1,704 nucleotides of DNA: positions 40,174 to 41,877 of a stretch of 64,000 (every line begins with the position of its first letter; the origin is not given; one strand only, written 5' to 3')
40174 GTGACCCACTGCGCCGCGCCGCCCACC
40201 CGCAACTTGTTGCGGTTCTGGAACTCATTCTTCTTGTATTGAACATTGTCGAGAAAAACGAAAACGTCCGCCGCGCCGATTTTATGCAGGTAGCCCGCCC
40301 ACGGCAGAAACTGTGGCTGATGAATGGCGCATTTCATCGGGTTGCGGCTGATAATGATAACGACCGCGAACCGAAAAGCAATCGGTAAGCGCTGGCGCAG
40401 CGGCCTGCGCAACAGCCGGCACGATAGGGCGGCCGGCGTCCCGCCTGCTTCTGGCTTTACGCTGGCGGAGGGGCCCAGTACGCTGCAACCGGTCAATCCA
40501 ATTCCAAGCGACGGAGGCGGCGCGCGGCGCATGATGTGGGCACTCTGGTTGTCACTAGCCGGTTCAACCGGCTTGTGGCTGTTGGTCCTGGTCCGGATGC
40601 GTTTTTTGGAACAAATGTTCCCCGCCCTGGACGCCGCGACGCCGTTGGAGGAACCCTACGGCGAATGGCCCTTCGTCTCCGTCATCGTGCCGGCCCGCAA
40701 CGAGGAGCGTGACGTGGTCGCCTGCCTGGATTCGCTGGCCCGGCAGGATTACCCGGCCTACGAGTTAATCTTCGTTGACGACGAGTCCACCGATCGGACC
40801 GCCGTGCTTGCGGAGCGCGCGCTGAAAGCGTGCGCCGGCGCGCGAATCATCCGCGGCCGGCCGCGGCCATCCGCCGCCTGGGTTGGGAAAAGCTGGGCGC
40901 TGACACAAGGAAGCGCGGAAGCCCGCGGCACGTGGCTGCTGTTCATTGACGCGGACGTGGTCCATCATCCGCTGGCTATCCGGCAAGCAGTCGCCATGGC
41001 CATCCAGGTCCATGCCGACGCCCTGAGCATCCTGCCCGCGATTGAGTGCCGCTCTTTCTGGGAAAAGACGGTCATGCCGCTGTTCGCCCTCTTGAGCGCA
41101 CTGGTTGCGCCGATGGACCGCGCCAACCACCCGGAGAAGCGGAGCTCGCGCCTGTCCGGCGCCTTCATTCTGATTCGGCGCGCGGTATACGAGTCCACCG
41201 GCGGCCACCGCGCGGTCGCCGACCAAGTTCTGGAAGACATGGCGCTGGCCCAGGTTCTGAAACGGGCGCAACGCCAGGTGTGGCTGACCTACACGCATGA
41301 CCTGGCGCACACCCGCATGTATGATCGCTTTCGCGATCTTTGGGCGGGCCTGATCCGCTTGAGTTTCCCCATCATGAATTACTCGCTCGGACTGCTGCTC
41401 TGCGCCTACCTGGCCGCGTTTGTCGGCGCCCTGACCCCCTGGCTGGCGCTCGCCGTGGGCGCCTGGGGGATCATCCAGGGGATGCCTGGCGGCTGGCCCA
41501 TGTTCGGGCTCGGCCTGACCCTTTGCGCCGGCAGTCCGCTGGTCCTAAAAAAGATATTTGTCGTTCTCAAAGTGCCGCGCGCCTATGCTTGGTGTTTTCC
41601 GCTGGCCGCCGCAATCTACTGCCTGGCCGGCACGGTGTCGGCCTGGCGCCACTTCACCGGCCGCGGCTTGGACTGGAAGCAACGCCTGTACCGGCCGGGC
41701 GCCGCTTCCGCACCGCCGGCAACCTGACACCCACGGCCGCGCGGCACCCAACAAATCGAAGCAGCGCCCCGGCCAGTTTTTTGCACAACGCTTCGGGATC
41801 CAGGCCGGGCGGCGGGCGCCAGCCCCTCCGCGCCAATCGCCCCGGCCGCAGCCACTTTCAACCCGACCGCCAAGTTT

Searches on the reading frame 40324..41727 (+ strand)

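Call 9: search_protein_families(library=pfam, proteins=[window:40324-41727:+], max_evalue=0.001)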
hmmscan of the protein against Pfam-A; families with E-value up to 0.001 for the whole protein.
window:40324-41727:+ (467 aa): 3 families
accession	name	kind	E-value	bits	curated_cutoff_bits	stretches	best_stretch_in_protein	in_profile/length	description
PF00535.33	Glycos_transf_2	-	3.6e-25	89.3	23.3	1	119-289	1-164/168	Glycosyl transferase family 2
PF13641.12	Glyco_tranf_2_3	-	2.7e-17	64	27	1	118-321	3-203/230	Glycosyltransferase like family 2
PF13506.12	Glyco_transf_21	-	1.1e-10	41.7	21.7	1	187-345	16-171/174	Glycosyl transferase family 21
